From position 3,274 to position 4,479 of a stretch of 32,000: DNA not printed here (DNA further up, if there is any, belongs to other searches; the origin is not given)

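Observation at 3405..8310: Aspartate-to-homoserine module with an ACT-less aspartate kinase, co-transcribed with a sugar aminotransferase and a GT2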

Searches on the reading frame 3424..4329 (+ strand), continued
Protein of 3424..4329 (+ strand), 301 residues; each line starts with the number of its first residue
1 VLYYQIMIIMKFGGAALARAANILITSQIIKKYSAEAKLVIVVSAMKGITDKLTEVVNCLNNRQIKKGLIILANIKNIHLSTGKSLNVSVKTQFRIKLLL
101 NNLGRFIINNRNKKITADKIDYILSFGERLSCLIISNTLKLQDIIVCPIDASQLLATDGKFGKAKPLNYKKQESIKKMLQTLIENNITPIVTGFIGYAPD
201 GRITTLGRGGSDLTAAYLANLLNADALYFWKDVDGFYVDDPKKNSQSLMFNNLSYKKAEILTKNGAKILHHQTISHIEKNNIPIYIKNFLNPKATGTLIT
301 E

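Call 12: find_related_loci(query=window:3442-4326:+, collection=genome_contigs, flank=10000)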
Query window:3442-4326:+ (295 aa) in genome_contigs; peptide patterns used: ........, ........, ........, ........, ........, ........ (x = any residue, [..] = any of these).
432 stretches matched a pattern; 279 encode a relative of the query (tblastn E <= 1e-3); the best 80 are kept; 80 distinct loci.
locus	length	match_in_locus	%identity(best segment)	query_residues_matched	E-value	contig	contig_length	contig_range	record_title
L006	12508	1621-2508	51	1-293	5e-93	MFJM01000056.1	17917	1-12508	MAG: Candidatus Gottesmanbacteria bacterium RIFCSPHIGHO2_02_FULL_39_14 rifcsphigho2_02_scaffold_6041, whole genome shotg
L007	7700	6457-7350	46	1-294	6e-75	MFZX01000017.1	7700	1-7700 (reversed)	MAG: Candidatus Roizmanbacteria bacterium RIFCSPHIGHO2_12_FULL_37_23 rifcsphigho2_12_scaffold_18720, whole genome shotgu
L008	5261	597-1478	40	1-293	3e-61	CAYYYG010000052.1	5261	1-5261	MAG TPA_asm: uncultured Gammaproteobacteria bacterium isolate SRP192515_co2_325 genome assembly, contig: NODE_14407_leng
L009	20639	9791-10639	38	1-293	3e-53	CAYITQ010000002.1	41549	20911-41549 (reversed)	MAG TPA_asm: uncultured Gammaproteobacteria bacterium isolate ERP119705_co3_801 genome assembly, contig: NODE_892_length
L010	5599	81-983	39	1-293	2e-50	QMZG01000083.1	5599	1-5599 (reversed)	MAG: Candidatus Altiarchaeales archaeon isolate B80_G16 B80_Guay16_scaffold_15371, whole genome shotgun sequence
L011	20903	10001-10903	34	1-293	6e-50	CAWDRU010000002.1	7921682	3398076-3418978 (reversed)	MAG: Blastocatellia bacterium isolate MFD04935.bin.1.50 genome assembly, contig: contig_540, whole genome shotgun sequen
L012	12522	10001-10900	34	1-295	4e-50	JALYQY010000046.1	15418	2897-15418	MAG: bacterium isolate MDV bin75 SD1454-56_k127_1307546, whole genome shotgun sequence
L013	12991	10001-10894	35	1-295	3e-49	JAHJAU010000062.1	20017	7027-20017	MAG: Patescibacteria group bacterium isolate Modern_marine.mb.227 Modern_marine.mb.227_k141_1666278, whole genome shotgu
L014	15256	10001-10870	39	1-293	2e-49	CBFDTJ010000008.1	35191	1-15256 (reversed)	MAG TPA_asm: uncultured bacterium isolate SRR6823440_concoct_143 genome assembly, contig: ERZ650341.452, whole genome sh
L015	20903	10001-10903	34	1-293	9e-49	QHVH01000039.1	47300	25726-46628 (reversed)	MAG: Blastocatellia bacterium AA13 isolate gp4 AA13 14_0929_09_20cm_scaffold_48_curated, whole genome shotgun sequence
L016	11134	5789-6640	38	1-293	1e-48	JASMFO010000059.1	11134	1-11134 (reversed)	MAG: Candidatus Woesearchaeota archaeon isolate ETNP7_MAG_25 c_000001634004, whole genome shotgun sequence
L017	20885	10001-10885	38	1-295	2e-48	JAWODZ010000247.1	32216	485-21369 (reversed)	MAG: bacterium isolate BLK5-2.bin.76 k191_1236447, whole genome shotgun sequence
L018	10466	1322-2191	39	1-293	1e-47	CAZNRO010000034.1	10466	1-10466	MAG TPA_asm: uncultured Caldisericota bacterium isolate binchicken_co19_638 genome assembly, contig: NODE_10925_length_1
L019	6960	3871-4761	32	1-294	6e-48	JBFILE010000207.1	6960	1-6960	MAG: Thermoplasmatota archaeon isolate Mix_sand12.2021.10.D.54 k141_2216103_length_6960_cov_10.8350, whole genome shotgu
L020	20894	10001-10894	32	1-294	2e-47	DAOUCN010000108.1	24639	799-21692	MAG TPA_asm: Chloroflexota bacterium isolate H81_825 230887, whole genome shotgun sequence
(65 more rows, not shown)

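Call 15: search_solved_structures(query=window:3442-4326:+, max_evalue=0.00001, show_alignments=3)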
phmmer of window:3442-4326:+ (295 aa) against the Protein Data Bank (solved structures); distinct sequences matched with E-value up to 0.00001: 9.
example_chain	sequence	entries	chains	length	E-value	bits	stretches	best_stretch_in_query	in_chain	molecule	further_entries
3c1m_A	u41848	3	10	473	8.1e-42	146.9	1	3-294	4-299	Probable aspartokinase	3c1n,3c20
2hmf_A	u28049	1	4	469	8.3e-42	146.8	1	3-294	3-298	Probable aspartokinase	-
2cdq_A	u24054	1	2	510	4.1e-33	118.3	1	3-294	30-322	ASPARTOKINASE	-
2j0w_A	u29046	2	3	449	4.9e-31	111.5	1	2-293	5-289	LYSINE-SENSITIVE ASPARTOKINASE 3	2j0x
5yei_C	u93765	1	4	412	1.4e-21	80.5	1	113-294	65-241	Aspartokinase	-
3tvi_A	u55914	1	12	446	6.4e-20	75.1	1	2-293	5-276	Aspartokinase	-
3aaw_A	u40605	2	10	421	1.8e-19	73.6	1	111-293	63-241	Aspartokinase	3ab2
3ab4_A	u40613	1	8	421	1.9e-19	73.5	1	111-293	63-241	Aspartokinase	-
3l76_A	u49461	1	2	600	7.1e-16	61.8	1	113-283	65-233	Aspartokinase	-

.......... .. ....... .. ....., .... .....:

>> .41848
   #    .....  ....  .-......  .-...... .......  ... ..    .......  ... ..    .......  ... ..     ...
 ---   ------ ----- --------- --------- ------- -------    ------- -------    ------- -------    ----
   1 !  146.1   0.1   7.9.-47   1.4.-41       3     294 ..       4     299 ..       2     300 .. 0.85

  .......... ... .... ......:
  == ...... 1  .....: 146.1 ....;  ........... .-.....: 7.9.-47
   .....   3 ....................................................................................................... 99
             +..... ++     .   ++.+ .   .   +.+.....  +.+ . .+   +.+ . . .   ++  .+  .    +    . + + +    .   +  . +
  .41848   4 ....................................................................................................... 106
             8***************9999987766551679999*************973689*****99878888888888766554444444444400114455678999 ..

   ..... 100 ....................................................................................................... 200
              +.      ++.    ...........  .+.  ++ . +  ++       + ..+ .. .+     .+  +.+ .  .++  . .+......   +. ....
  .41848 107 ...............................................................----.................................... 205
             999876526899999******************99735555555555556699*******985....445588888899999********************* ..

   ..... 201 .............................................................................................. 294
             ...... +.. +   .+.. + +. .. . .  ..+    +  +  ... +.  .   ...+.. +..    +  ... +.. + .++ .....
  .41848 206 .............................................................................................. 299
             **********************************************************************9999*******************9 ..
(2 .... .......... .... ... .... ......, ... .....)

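Call 27: search_protein_families(library=pfam, proteins=[L003:13033-13668:+, L003:13670-14971:+, L003:14964-15452:+, L001:13023-13505:+, L006:665-1624:+, L006:7779-8696:-, L006:8693-9757:-, L006:9766-11037:-, L006:11030-12067:-, L004:4199-5257:-], max_evalue=0.01)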
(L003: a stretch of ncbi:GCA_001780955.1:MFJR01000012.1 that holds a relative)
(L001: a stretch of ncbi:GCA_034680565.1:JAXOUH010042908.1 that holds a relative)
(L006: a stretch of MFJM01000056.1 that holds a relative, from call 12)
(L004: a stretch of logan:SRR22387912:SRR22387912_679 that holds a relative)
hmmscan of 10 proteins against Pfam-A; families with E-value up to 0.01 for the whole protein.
L003:13033-13668:+ (211 aa): 1 family
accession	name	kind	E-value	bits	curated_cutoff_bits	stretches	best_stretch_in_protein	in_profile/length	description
PF13671.12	AAA_33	-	0.00016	22.5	27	1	4-130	3-111/143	AAA domain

L003:13670-14971:+ (433 aa): 1 family
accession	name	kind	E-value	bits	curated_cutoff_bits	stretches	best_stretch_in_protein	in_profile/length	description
PF00291.31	PALP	-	2.1e-58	198.4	35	1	103-387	19-295/295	Pyridoxal-phosphate dependent enzyme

L003:14964-15452:+ (162 aa): 2 families
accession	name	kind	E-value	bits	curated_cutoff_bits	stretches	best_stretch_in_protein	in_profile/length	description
PF18869.6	HEPN_RnaseLS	-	8.4e-05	23.4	29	1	37-75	22-60/124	RnaseLS-like HEPN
PF19034.5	RnlA-toxin_DBD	-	0.00022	22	27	1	37-127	38-123/125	RNase LS, bacterial toxin DBD domain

L001:13023-13505:+ (160 aa): 0 families

L006:665-1624:+ (319 aa): 9 families
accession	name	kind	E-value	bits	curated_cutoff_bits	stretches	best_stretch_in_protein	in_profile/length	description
PF16363.11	GDP_Man_Dehyd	-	3.3e-49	168.6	27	1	11-310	1-331/332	GDP-mannose 4,6 dehydratase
PF01370.27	Epimerase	-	2e-48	165.3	20.9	1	10-248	1-240/240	NAD dependent epimerase/dehydratase family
PF02719.21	Polysacc_synt_2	-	1e-21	77.8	20.2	1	10-287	1-273/293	Polysaccharide biosynthesis protein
PF01073.25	3Beta_HSD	-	8.9e-18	64.7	22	1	11-238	1-233/280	3-beta hydroxysteroid dehydrogenase/isomerase family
PF07993.18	NAD_binding_4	-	7.5e-13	48.7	20.1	1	12-204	1-231/258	Male sterility protein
PF04321.23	RmlD_sub_bind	-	1.1e-09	38.3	27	1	9-199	2-167/287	RmlD substrate binding domain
PF05368.20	NmrA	-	0.00015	21.9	27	0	7-36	2-31/298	NmrA-like family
PF00106.31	adh_short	-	0.0011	19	26.6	1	9-127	2-133/195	short chain dehydrogenase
PF13460.12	NAD_binding_10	-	0.004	17.5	27.2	1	14-138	1-107/184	NAD(P)H-binding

L006:7779-8696:- (305 aa): 3 families
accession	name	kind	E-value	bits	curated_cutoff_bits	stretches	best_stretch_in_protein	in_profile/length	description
PF01370.27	Epimerase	-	1.9e-21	77.1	20.9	1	5-213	1-238/240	NAD dependent epimerase/dehydratase family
PF04321.23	RmlD_sub_bind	-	2.3e-06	27.4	27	1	4-65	2-64/287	RmlD substrate binding domain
PF16363.11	GDP_Man_Dehyd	-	0.0015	18.5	27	0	6-28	1-26/332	GDP-mannose 4,6 dehydratase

L006:8693-9757:- (354 aa): 2 families
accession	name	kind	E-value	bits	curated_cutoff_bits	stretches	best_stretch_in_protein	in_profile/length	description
PF00535.33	Glycos_transf_2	-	1.8e-20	74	23.3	1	8-133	1-127/168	Glycosyl transferase family 2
PF13641.12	Glyco_tranf_2_3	-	1.2e-06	29.2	27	1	7-146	3-147/230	Glycosyltransferase like family 2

L006:9766-11037:- (423 aa): 5 families
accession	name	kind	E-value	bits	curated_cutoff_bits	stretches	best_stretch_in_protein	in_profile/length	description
PF01041.23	DegT_DnrJ_EryC1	-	1.5e-94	317.7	19.8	1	28-415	4-359/360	DegT/DnrJ/EryC1/StrS aminotransferase family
PF01212.27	Beta_elim_lyase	-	1.6e-05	24.8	27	1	52-179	36-170/288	Beta-eliminating lyase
PF00155.27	Aminotran_1_2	-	0.0025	17.5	19.7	1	50-177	44-185/361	Aminotransferase class I and II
PF01053.26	Cys_Met_Meta_PP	-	0.0032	16.5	27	1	51-311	55-267/381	Cys/Met metabolism PLP-dependent enzyme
PF00266.25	Aminotran_5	-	0.0086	15.5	21.5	0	54-184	49-182/371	Aminotransferase class-V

L006:11030-12067:- (345 aa): 8 families
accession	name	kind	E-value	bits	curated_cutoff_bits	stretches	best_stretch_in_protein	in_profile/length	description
PF01370.27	Epimerase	-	9.3e-43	146.8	20.9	1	5-237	1-240/240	NAD dependent epimerase/dehydratase family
PF16363.11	GDP_Man_Dehyd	-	6.1e-25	88.8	27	1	6-241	1-261/332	GDP-mannose 4,6 dehydratase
PF01073.25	3Beta_HSD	-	4.5e-14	52.6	22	1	6-181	1-192/280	3-beta hydroxysteroid dehydrogenase/isomerase family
PF04321.23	RmlD_sub_bind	-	1.7e-13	50.8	27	1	4-224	2-199/287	RmlD substrate binding domain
PF07993.18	NAD_binding_4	-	4.1e-05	23.3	20.1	0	69-173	91-210/258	Male sterility protein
PF13460.12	NAD_binding_10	-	4.4e-05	23.9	27.2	1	9-154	1-133/184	NAD(P)H-binding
PF05368.20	NmrA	-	0.00017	21.7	27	1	1-119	1-109/298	NmrA-like family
PF02719.21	Polysacc_synt_2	-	0.0055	16.4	20.2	0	5-117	1-128/293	Polysaccharide biosynthesis protein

L004:4199-5257:- (352 aa): 6 families
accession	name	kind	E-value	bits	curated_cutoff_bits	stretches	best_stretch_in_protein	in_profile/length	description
PF01370.27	Epimerase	-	3.6e-34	118.7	20.9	1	36-278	1-240/240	NAD dependent epimerase/dehydratase family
PF16363.11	GDP_Man_Dehyd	-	6.6e-23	82.1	27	1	37-311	1-281/332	GDP-mannose 4,6 dehydratase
PF04321.23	RmlD_sub_bind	-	1e-10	41.6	27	1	88-347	34-283/287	RmlD substrate binding domain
PF07993.18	NAD_binding_4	-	3.3e-08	33.4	20.1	1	103-236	87-230/258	Male sterility protein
PF01073.25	3Beta_HSD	-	4.5e-06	26.3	22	1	38-195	2-156/280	3-beta hydroxysteroid dehydrogenase/isomerase family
PF02719.21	Polysacc_synt_2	-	0.00075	19.2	20.2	1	88-148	60-121/293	Polysaccharide biosynthesis protein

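Call 28: search_solved_structures(query=L003:13670-14971:+, max_evalue=0.00001)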
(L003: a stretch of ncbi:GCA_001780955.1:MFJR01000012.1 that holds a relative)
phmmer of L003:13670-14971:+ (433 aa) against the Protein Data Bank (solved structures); distinct sequences matched with E-value up to 0.00001: 24.
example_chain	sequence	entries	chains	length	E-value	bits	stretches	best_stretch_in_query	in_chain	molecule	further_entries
1e5x_A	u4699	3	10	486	9.8e-89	301.6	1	12-414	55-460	THREONINE SYNTHASE | THREONINE SYNTHASE 1, CHLOROPLASTIC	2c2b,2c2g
2zsj_A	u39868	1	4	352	9.6e-74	252.2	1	62-397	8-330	Threonine synthase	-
6cgq_A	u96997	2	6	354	4.7e-72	246.7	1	62-398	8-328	Threonine synthase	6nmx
2d1f_A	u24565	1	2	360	3.2e-68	234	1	61-397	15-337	Threonine synthase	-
1uim_A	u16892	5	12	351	5.3e-68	233.3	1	63-394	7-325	Threonine Synthase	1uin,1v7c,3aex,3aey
6lut_A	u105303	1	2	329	1.1e-11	47.8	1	107-385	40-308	Probable serine racemase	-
4h27_A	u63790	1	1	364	1.7e-09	40.6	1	107-373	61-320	L-serine dehydratase/L-threonine deaminase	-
1pwe_A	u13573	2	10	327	1.7e-09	40.6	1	106-367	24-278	L-serine dehydratase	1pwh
1p5j_A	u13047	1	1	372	5.3e-09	39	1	107-373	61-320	L-serine dehydratase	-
2gn0_A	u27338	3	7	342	9e-09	38.2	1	109-361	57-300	Threonine dehydratase catabolic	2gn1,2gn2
5c3u_A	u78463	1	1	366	2e-08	37.1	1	108-310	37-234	L-serine ammonia-lyase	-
8y1j_A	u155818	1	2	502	9.6e-08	34.9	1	105-373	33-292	L-threonine dehydratase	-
1vb3_A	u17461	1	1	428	2.6e-07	33.4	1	117-270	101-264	Threonine synthase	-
3hmk_A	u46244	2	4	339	6.2e-07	32.2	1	103-260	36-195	Serine racemase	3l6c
43cq_A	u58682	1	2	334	7e-07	32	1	106-387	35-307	L-threonine dehydratase biosynthetic IlvA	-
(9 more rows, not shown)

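Call 30: search_solved_structures(query=L004:4199-5257:-, max_evalue=0.00001)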
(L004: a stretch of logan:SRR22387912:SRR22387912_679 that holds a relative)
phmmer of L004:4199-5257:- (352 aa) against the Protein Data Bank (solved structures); distinct sequences matched with E-value up to 0.00001: 58.
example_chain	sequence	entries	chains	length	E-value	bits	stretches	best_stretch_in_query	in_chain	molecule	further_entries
2b69_A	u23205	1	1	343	8.1e-29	104.1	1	33-346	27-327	UDP-glucuronate decarboxylase 1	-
4gll_A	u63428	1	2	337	1e-28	103.8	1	33-346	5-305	UDP-glucuronic acid decarboxylase 1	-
4m55_A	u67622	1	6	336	5.4e-28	101.4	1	34-346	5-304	UDP-glucuronic acid decarboxylase 1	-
4lk3_A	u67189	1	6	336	7.5e-28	101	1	34-346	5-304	UDP-glucuronic acid decarboxylase 1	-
8v4g_A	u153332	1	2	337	9.2e-26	94.1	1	27-306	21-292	Putative nucleotide sugar dehydratase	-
8v4h_A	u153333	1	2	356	1.1e-25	93.8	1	27-306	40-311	Putative nucleotide sugar dehydratase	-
8rdg_A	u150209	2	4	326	3.1e-14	56.2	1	103-294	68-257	SDR family NAD(P)-dependent oxidoreductase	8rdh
8rdi_A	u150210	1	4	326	1.1e-13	54.4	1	103-294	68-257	SDR family NAD(P)-dependent oxidoreductase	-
3ehe_A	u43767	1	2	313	2.4e-13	53.3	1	92-293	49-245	UDP-glucose 4-epimerase (GalE-1)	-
6zl6_A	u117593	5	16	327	3e-13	52.9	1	91-351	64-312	Epimerase domain-containing protein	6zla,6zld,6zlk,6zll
6zlj_A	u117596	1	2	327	6.3e-13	51.9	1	91-351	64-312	Epimerase domain-containing protein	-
4zrm_A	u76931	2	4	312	8.7e-13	51.4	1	102-348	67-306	UDP-glucose 4-epimerase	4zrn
3slg_A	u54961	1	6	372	2e-12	50.2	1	31-292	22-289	PbgP3 protein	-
3aw9_A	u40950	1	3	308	2.7e-12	49.8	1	105-294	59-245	NAD-dependent epimerase/dehydratase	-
3icp_A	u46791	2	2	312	2.8e-12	49.7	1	105-294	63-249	NAD-dependent epimerase/dehydratase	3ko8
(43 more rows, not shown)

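Call 39: find_encoding_contigs(protein=P0016, flank=10000, max_places=1)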
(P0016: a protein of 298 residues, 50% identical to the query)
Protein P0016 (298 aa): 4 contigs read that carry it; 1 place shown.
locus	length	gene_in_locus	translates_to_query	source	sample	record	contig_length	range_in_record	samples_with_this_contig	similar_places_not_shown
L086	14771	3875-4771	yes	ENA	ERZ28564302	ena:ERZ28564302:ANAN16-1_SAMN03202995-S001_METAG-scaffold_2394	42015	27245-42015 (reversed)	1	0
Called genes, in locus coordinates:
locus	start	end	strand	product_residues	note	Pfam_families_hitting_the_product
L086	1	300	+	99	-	?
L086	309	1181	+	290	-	PF01370:Epimerase, PF04321:RmlD_sub_bind, PF16363:GDP_Man_Dehyd, PF07993:NAD_binding_4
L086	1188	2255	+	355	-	PF03102:NeuB, PF08666:SAF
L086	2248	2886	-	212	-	PF00535:Glycos_transf_2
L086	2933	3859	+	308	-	PF00535:Glycos_transf_2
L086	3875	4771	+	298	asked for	PF00696:AA_kinase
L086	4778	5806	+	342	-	PF03447:NAD_binding_3, PF00742:Homoserine_dh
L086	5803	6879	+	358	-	PF01118:Semialdhyde_dh, PF02774:Semialdhyde_dhC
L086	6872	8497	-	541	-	PF02776:TPP_enzyme_N, PF00205:TPP_enzyme_M, PF02775:TPP_enzyme_C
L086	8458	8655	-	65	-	-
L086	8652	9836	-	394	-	PF00155:Aminotran_1_2, PF01053:Cys_Met_Meta_PP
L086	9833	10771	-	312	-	PF00535:Glycos_transf_2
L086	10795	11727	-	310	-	PF00535:Glycos_transf_2, PF10111:Glyco_tranf_2_2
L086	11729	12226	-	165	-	PF02779:Transket_pyr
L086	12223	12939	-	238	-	PF00456:Transketolase_N, PF13292:DXP_synthase_N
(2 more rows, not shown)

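Call 40: find_encoding_contigs(protein=P0027, flank=10000, max_places=1)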
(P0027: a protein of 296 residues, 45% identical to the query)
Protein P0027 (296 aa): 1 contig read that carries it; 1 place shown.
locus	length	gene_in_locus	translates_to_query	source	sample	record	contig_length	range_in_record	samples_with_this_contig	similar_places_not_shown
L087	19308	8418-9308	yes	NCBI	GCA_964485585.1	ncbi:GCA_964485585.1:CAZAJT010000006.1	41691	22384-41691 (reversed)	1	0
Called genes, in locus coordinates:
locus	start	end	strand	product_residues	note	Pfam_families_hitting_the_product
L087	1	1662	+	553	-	?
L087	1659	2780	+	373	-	PF00534:Glycos_transf_1, PF13692:Glyco_trans_1_4, PF13524:Glyco_trans_1_2 (weak), PF26337:Gtf3_C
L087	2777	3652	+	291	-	PF00459:Inositol_P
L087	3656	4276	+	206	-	PF07021:MetW (weak), PF08003:Methyltransf_9 (weak), PF13489:Methyltransf_23, PF13847:Methyltransf_31, PF08241:Methyltransf_11, PF08242:Methyltransf_12, PF13649:Methyltransf_25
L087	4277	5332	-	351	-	PF01073:3Beta_HSD, PF01370:Epimerase, PF02719:Polysacc_synt_2 (faint), PF04321:RmlD_sub_bind, PF16363:GDP_Man_Dehyd, PF07993:NAD_binding_4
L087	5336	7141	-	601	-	PF02776:TPP_enzyme_N, PF00205:TPP_enzyme_M, PF02775:TPP_enzyme_C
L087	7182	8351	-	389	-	PF00155:Aminotran_1_2, PF01053:Cys_Met_Meta_PP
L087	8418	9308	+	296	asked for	PF00696:AA_kinase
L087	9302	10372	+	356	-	PF00742:Homoserine_dh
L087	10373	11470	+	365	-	PF01118:Semialdhyde_dh, PF02774:Semialdhyde_dhC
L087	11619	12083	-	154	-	-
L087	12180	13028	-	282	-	PF00551:Formyl_trans_N, PF02911:Formyl_trans_C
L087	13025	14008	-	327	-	-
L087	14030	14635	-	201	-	PF01041:DegT_DnrJ_EryC1 (faint)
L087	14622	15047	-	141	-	-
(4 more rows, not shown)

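Call 41: find_encoding_contigs(protein=P0020, flank=10000, max_places=1)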
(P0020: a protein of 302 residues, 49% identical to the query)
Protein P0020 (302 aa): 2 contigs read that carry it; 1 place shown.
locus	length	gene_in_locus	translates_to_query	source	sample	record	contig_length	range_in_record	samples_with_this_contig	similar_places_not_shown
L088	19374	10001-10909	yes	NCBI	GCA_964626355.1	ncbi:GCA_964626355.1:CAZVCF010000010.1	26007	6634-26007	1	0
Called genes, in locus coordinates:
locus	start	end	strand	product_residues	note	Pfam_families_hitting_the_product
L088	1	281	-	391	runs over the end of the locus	PF20706:GT4-conflict (weak), PF00534:Glycos_transf_1, PF13692:Glyco_trans_1_4, PF13524:Glyco_trans_1_2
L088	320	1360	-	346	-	PF13524:Glyco_trans_1_2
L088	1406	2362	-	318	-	PF00535:Glycos_transf_2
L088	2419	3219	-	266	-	PF13489:Methyltransf_23, PF07021:MetW (weak), PF13847:Methyltransf_31, PF08241:Methyltransf_11, PF08242:Methyltransf_12, PF13649:Methyltransf_25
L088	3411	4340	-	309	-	PF02779:Transket_pyr, PF02780:Transketolase_C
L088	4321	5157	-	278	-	PF13292:DXP_synthase_N, PF00456:Transketolase_N, PF00676:E1_dh (weak)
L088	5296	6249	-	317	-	PF01073:3Beta_HSD, PF01370:Epimerase, PF02719:Polysacc_synt_2, PF04321:RmlD_sub_bind, PF07993:NAD_binding_4, PF16363:GDP_Man_Dehyd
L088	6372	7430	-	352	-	PF01073:3Beta_HSD, PF01370:Epimerase, PF02719:Polysacc_synt_2, PF04321:RmlD_sub_bind, PF07993:NAD_binding_4, PF16363:GDP_Man_Dehyd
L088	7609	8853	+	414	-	PF01041:DegT_DnrJ_EryC1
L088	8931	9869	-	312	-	PF01370:Epimerase, PF04321:RmlD_sub_bind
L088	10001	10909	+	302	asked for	PF00696:AA_kinase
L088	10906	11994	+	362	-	PF03447:NAD_binding_3 (weak), PF00742:Homoserine_dh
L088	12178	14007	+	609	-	PF02776:TPP_enzyme_N, PF00205:TPP_enzyme_M, PF02775:TPP_enzyme_C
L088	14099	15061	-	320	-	PF01073:3Beta_HSD, PF01370:Epimerase, PF02719:Polysacc_synt_2, PF04321:RmlD_sub_bind, PF16363:GDP_Man_Dehyd, PF07993:NAD_binding_4 (weak)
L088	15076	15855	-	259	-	PF00483:NTP_transferase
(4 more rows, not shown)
